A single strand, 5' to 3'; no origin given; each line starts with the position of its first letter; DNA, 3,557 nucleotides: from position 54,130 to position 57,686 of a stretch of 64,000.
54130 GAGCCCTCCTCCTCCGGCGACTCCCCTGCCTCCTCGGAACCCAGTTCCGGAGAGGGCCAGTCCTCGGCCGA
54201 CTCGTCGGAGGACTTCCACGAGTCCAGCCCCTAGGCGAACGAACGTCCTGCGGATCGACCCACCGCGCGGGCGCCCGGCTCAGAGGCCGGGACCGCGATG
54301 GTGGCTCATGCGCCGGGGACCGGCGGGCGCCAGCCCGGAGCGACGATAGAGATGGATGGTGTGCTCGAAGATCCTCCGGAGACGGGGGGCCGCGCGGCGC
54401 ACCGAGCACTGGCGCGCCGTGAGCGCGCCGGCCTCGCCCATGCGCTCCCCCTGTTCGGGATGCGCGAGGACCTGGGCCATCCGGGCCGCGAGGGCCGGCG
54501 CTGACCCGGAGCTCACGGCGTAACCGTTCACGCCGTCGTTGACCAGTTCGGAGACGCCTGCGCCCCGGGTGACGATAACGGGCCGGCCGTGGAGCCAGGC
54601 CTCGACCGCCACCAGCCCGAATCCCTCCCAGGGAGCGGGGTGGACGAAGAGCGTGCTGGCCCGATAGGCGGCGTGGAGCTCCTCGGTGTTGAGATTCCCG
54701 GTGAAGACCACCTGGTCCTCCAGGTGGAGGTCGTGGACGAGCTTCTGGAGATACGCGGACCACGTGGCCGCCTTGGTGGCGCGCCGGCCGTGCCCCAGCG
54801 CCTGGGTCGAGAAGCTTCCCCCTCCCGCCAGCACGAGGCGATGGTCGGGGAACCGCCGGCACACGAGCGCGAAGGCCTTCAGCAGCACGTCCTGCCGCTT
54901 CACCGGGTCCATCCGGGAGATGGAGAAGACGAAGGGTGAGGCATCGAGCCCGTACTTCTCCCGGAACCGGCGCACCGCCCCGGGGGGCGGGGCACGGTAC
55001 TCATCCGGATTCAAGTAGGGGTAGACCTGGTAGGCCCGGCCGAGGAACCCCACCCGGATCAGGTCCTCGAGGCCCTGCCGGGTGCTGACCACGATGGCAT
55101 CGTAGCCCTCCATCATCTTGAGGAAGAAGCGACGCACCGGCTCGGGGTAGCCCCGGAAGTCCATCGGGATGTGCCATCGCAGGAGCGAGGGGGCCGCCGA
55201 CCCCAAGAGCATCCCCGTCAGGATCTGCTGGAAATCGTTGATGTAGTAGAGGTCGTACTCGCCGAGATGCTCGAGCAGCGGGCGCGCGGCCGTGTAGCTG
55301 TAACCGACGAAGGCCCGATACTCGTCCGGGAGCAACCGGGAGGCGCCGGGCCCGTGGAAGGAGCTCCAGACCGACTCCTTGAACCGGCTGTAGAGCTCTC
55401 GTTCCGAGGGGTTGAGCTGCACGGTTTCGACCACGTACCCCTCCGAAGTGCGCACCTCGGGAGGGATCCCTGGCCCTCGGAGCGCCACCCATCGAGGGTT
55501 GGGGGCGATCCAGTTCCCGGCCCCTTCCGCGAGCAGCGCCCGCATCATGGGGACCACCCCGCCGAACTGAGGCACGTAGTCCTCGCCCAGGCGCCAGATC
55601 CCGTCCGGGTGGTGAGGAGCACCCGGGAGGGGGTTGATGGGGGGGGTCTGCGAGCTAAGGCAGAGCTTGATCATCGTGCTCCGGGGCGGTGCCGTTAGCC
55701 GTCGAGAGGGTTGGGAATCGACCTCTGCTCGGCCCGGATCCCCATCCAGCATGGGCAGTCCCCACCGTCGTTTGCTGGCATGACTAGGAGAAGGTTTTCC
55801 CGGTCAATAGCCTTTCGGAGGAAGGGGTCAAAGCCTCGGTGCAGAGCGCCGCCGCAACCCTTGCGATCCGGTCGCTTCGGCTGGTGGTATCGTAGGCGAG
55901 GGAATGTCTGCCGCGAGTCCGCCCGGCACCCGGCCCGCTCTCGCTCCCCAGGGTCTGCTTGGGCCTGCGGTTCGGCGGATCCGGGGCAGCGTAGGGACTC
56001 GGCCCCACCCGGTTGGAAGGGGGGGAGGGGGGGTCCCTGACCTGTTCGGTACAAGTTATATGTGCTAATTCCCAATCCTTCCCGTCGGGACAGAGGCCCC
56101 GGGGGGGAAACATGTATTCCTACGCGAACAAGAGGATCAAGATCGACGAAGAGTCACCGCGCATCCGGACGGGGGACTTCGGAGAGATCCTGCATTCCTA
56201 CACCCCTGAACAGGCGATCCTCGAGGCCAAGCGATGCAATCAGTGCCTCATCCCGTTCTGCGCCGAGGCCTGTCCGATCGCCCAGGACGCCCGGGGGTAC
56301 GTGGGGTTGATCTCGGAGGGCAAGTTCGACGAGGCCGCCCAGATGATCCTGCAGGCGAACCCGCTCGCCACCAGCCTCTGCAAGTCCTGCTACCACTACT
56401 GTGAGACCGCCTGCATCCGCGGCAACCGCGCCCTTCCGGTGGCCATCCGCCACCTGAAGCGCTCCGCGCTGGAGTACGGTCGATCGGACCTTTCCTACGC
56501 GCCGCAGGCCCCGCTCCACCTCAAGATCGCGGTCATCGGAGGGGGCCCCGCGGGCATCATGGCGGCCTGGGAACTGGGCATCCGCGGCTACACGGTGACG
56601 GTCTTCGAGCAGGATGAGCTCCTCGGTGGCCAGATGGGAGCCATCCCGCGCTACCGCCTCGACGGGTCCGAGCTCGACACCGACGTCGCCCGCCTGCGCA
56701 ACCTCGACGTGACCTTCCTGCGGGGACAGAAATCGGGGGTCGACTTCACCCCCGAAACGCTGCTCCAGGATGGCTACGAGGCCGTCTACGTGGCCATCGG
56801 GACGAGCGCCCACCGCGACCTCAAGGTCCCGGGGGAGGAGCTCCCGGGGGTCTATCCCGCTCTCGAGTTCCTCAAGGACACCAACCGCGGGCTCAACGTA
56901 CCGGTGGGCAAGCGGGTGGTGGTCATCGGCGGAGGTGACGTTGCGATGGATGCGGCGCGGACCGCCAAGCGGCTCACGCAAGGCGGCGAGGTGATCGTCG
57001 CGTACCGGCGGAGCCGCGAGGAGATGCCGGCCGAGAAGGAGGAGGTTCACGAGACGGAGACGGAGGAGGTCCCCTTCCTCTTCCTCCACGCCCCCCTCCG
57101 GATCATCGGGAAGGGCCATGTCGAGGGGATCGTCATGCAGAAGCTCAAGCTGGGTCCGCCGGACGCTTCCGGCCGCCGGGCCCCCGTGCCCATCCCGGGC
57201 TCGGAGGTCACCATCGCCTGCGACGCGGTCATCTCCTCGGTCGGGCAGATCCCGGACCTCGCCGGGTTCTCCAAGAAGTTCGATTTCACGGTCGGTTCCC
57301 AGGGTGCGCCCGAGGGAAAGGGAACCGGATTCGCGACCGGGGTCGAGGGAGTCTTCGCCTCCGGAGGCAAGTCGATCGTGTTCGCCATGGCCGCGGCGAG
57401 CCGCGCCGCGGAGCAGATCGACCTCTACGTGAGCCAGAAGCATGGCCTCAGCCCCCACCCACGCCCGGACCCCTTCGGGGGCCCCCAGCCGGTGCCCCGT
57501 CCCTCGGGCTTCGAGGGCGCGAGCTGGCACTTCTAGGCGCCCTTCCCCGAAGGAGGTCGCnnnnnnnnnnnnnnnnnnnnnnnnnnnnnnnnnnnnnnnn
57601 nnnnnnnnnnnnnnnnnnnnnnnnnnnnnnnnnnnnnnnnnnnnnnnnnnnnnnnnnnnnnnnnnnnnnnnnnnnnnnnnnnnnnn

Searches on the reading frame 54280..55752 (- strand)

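Call 64: search_protein_families(library=pfam, proteins=[window:54280-55752:-], max_evalue=0.0001)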
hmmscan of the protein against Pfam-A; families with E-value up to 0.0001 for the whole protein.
window:54280-55752:- (490 aa): 4 families
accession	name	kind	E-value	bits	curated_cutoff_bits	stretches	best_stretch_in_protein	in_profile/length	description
PF00534.26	Glycos_transf_1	-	3.7e-37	127.9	26.4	1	263-442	5-169/172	Glycosyl transferases group 1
PF13692.12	Glyco_trans_1_4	-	4e-29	102.1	27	1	274-430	3-141/142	Glycosyl transferases group 1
PF20706.3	GT4-conflict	-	1.1e-11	44.8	26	1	271-411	196-327/385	Family 4 Glycosyltransferase in conflict systems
PF13524.12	Glyco_trans_1_2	-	6.9e-05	23.3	25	0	321-445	22-128/144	Glycosyl transferase-like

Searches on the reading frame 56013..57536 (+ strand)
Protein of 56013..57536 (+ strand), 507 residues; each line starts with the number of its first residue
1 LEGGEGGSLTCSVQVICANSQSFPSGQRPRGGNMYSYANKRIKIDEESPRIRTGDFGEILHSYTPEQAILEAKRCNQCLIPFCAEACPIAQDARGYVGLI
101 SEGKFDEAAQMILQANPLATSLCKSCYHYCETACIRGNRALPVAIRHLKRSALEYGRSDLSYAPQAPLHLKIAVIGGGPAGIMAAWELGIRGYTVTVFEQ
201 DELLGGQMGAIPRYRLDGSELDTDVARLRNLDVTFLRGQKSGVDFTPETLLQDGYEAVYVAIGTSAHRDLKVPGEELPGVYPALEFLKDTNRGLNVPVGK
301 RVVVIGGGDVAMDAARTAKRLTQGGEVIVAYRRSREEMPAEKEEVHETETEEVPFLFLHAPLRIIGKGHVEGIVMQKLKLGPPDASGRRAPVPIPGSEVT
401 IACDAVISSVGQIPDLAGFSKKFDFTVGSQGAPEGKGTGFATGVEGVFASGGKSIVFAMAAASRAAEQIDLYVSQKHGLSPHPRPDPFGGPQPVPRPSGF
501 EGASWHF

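Call 29: search_protein_families(library=ncbifam, proteins=[window:56013-57536:+], max_evalue=0.00001)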
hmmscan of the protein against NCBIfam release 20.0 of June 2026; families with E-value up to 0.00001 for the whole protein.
window:56013-57536:+ (507 aa): 28 families (the best 25 are shown)
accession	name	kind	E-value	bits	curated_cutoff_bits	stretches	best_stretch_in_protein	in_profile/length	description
NF009410.0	PRK12771.1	subfamily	1.4e-98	330.9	516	1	81-477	48-449/566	NAD(P)-binding protein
NF009414.0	PRK12778.1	equivalog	8.4e-90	302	1103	1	38-475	293-751/752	bifunctional dihydroorotate dehydrogenase B NAD binding subunit/NADPH-dependent glutamate synthase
NF009454.0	PRK12814.1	equivalog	2.6e-86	290.5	916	1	83-477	104-504/657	putative NADPH-dependent glutamate synthase small subunit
TIGR01316.1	gltA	equivalog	6.2e-77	259.3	471.75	1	51-473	4-449/449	NADPH-dependent glutamate synthase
TIGR03315.1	Se_ygfK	equivalog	1.6e-76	257.6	835.3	1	76-474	440-836/1012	putative selenate reductase subunit YgfK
NF010590.0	PRK13984.1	equivalog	1.3e-71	241.5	946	1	39-476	156-609/611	putative oxidoreductase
TIGR01318.1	gltD_gamma_fam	subfamily_domain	8.1e-66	222.5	482.95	1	39-469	6-461/467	glutamate synthase, small subunit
NF009413.0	PRK12775.1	equivalog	1.2e-65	222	1895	1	38-476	296-757/1006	putative trifunctional 2-polyprenylphenol hydroxylase/glutamate synthase subunit beta/ferritin domain-containing protein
NF009408.0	PRK12769.1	equivalog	5.9e-58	196.5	1003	1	40-474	192-652/659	formate-dependent uric acid utilization protein AegA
NF009451.0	PRK12809.1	equivalog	2.3e-51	174.8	1154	1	37-470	172-631/639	formate-dependent uric acid utilization protein YgfT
NF009409.0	PRK12770.1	subfamily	1.2e-50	172.6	343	1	165-476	14-353/360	putative glutamate synthase subunit beta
TIGR01317.1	GOGAT_sm_gam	subfamily_domain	8e-50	170.1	447.7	1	40-475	9-480/485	glutamate synthase small subunit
NF009415.0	PRK12779.1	equivalog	4e-48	164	1519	1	86-452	213-600/944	putative bifunctional glutamate synthase subunit beta/2-polyprenylphenol hydroxylase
NF045663.1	diclust_near_Sec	equivalog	1.3e-35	122.7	530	1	72-266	9-201/759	pyridine nucleotide-disulfide oxidoreductase/dicluster-binding protein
NF045599.1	bili_reduct_long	exception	6.3e-18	64.4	750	1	165-330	377-533/641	bilirubin reductase, long form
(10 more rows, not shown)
